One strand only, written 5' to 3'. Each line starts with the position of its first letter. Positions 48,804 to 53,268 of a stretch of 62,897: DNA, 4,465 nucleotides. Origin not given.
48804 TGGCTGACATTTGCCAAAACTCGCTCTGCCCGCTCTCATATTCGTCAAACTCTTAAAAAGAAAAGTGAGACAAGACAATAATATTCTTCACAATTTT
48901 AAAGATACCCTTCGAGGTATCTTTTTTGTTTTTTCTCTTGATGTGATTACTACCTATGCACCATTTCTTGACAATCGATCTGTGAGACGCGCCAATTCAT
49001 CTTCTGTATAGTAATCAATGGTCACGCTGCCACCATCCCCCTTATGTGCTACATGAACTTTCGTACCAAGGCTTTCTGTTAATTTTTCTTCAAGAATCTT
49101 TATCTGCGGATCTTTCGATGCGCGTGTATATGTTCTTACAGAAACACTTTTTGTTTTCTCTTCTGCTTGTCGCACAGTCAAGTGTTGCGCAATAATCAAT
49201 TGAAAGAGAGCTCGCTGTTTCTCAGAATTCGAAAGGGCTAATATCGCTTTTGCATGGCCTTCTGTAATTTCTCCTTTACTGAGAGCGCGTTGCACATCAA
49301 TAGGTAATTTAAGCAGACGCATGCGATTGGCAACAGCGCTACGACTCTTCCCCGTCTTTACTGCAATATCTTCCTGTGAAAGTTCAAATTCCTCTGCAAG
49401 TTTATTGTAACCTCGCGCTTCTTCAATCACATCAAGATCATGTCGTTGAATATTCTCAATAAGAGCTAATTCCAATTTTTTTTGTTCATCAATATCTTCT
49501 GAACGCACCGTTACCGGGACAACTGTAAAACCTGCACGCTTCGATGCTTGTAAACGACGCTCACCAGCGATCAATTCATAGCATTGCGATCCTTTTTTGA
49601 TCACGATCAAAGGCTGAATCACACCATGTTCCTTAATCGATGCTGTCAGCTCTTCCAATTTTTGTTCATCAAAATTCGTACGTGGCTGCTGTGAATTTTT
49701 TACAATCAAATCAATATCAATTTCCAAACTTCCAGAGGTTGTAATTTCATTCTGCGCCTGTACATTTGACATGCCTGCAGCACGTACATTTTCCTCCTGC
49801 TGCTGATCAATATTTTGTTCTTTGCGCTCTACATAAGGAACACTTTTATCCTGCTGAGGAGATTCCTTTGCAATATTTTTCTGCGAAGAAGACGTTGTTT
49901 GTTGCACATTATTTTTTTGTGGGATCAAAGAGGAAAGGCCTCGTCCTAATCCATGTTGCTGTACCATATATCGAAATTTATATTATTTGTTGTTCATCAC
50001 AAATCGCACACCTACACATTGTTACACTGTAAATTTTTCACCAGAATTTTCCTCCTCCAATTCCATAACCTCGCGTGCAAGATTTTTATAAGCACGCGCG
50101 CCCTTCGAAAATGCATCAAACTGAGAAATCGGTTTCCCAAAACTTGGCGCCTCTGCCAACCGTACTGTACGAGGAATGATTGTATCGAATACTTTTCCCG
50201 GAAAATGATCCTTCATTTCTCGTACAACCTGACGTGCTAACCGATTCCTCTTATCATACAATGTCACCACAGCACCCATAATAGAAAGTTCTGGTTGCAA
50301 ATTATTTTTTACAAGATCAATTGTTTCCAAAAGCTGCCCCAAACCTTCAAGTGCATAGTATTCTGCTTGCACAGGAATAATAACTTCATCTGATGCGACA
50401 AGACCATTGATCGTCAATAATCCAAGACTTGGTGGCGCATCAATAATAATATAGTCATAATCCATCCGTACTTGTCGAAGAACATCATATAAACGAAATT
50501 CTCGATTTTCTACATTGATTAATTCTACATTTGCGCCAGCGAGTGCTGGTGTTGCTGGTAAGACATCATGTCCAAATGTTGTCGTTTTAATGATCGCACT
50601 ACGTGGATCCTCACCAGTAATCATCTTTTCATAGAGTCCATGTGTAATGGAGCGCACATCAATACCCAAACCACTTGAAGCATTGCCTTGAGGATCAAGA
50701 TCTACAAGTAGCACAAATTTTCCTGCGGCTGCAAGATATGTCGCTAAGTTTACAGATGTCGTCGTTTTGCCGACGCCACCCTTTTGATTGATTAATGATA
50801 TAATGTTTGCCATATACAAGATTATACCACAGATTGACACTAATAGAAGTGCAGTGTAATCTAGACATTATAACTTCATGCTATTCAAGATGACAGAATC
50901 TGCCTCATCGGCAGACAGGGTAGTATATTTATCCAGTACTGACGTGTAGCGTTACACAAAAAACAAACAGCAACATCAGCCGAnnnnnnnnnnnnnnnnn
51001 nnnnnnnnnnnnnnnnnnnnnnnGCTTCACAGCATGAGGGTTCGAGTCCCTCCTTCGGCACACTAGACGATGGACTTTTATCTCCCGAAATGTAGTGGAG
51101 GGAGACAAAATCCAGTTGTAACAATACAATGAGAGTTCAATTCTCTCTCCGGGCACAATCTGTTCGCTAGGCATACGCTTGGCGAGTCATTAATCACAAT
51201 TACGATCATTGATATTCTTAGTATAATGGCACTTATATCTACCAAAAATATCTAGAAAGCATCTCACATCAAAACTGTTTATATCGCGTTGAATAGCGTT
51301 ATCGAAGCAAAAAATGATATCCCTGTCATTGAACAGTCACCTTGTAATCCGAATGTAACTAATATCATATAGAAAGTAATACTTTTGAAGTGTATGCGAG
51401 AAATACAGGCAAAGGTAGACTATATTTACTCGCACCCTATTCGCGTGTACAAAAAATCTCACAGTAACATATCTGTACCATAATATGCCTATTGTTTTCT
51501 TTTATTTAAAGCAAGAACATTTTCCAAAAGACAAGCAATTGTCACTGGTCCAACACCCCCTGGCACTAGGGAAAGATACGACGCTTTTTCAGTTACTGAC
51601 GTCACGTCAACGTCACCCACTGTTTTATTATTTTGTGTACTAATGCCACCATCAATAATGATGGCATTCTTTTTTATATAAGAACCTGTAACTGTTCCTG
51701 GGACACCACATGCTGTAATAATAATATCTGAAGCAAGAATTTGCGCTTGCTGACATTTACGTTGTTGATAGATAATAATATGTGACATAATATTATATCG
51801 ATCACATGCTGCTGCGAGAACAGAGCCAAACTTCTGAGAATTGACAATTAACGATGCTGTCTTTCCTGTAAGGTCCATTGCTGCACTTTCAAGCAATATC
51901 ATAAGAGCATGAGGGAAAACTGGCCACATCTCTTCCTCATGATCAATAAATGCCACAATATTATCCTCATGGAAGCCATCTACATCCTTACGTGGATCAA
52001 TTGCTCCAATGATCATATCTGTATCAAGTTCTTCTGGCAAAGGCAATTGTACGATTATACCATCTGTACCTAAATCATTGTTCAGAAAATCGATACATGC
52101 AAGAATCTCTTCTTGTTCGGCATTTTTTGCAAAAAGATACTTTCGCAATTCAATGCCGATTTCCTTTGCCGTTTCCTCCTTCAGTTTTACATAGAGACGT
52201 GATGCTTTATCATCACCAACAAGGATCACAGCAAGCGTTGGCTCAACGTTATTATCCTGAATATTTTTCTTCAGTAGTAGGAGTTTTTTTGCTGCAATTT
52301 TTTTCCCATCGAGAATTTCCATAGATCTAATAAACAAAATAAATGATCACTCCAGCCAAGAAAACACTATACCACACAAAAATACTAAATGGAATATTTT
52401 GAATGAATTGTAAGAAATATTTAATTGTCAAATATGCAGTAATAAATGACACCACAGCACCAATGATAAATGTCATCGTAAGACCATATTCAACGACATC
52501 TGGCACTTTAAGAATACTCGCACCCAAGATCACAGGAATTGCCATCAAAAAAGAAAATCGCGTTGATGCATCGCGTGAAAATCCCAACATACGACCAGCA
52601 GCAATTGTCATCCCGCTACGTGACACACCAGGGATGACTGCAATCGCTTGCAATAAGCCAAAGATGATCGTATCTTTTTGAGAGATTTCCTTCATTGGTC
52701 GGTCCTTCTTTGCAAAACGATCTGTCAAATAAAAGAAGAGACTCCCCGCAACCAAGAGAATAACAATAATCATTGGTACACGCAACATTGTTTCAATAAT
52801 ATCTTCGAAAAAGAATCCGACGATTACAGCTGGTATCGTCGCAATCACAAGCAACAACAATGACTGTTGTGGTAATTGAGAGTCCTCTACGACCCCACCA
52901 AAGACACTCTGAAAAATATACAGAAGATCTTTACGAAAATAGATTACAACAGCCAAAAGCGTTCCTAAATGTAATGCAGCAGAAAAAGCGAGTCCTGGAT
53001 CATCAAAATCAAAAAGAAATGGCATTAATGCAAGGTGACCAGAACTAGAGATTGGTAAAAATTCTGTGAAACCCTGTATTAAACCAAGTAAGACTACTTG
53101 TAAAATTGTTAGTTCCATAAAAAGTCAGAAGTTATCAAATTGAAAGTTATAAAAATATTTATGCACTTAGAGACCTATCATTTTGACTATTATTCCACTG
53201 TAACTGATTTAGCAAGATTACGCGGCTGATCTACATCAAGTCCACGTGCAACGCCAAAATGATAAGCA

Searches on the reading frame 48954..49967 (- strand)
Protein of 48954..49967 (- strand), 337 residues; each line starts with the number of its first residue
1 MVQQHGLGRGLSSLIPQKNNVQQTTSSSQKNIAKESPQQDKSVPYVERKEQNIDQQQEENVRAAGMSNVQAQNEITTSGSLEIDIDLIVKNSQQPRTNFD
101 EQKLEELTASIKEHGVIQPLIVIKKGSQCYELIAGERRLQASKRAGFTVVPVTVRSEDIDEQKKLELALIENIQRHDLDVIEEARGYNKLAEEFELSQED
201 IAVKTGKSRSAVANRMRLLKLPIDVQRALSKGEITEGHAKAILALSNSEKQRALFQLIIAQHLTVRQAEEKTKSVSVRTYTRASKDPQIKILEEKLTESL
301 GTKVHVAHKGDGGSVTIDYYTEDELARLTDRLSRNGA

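Call 6: search_protein_families(library=pfam, proteins=[window:48954-49967:-])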
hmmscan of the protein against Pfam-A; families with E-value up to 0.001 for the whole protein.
window:48954-49967:- (337 aa): 5 families
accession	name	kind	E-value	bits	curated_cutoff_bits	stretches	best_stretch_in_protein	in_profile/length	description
PF17762.8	HTH_ParB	-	2.2e-34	118.1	22.6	1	177-274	2-99/102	ParB HTH domain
PF02195.25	ParB_N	-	1.1e-29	102.7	26.3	1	82-174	5-95/95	ParB N-terminal domain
PF23552.2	ParB_C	-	7.2e-12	45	23.8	1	285-332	1-49/50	ParB dimerisation domain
PF08281.18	Sigma70_r4_2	-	0.00019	21.4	25.7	0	190-217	21-48/54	Sigma-70, region 4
PF10279.14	Latarcin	-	0.00097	19.8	25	0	157-195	12-54/64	Latarcin precursor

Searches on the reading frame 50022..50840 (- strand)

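Call 69: search_protein_families(library=pfam, proteins=[window:50022-50840:-], max_evalue=0.0001)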
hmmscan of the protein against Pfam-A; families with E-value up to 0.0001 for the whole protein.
window:50022-50840:- (272 aa): 7 families
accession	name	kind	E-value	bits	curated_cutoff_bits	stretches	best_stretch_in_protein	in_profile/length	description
PF13614.12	AAA_31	-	2.6e-62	210.3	27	1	12-187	2-177/177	AAA domain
PF01656.29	CbiA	-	4.5e-29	101.4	25.4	1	14-238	1-125/125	CobQ/CobB/MinD/ParA nucleotide binding domain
PF10609.15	ParA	-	1.1e-10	41.8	27.1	1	11-54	3-46/246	NUBPL iron-transfer P-loop NTPase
PF09140.17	MipZ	-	1.7e-10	41.1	20.7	1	13-170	2-142/262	ATPase MipZ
PF06564.18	CBP_BcsQ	-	4.2e-10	40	21.3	1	13-256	3-231/234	Cellulose biosynthesis protein BcsQ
PF00142.24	Fer4_NifH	-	1.9e-08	34.6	25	1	18-262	6-248/271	4Fe-4S iron sulfur cluster binding proteins, NifH/frxC family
PF02374.21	ArsA_ATPase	-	2.4e-08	34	24.3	1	16-66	5-55/305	Anion-transporting ATPase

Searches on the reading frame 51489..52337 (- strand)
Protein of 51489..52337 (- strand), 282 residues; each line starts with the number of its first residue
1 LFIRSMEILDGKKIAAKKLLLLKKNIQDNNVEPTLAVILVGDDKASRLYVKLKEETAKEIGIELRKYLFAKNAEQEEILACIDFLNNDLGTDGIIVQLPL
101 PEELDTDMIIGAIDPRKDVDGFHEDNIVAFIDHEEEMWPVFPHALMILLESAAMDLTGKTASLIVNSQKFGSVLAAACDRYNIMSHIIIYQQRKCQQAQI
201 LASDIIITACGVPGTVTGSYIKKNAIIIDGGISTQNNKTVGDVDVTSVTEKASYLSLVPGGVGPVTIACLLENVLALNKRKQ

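Call 69: search_protein_families(library=pfam, proteins=[window:51489-52337:-], max_evalue=0.0001)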
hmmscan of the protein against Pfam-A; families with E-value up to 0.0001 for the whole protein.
window:51489-52337:- (282 aa): 2 families
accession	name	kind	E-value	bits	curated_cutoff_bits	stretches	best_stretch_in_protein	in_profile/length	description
PF00763.28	THF_DHG_CYH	-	7.9e-33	113.6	32.8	1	9-120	1-115/115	Tetrahydrofolate dehydrogenase/cyclohydrolase, catalytic domain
PF02882.25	THF_DHG_CYH_C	-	8.1e-33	113.4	27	1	123-281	1-159/160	Tetrahydrofolate dehydrogenase/cyclohydrolase, NAD(P)-binding domain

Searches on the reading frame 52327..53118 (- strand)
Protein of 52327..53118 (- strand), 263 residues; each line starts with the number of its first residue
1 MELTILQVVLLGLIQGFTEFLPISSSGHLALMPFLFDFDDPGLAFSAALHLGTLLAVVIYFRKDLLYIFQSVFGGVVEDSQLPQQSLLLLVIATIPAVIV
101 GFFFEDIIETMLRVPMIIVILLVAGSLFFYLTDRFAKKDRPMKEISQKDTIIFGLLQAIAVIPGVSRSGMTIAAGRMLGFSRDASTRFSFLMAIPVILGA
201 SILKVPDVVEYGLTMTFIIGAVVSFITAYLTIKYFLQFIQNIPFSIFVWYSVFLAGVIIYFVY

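Call 69: search_protein_families(library=pfam, proteins=[window:52327-53118:-], max_evalue=0.0001)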
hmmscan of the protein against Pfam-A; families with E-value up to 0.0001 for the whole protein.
window:52327-53118:- (263 aa): 1 family
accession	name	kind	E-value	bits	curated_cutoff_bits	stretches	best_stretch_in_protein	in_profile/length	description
PF02673.24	BacA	-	6.2e-77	259.2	33.4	1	9-256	2-256/257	Bacitracin resistance protein BacA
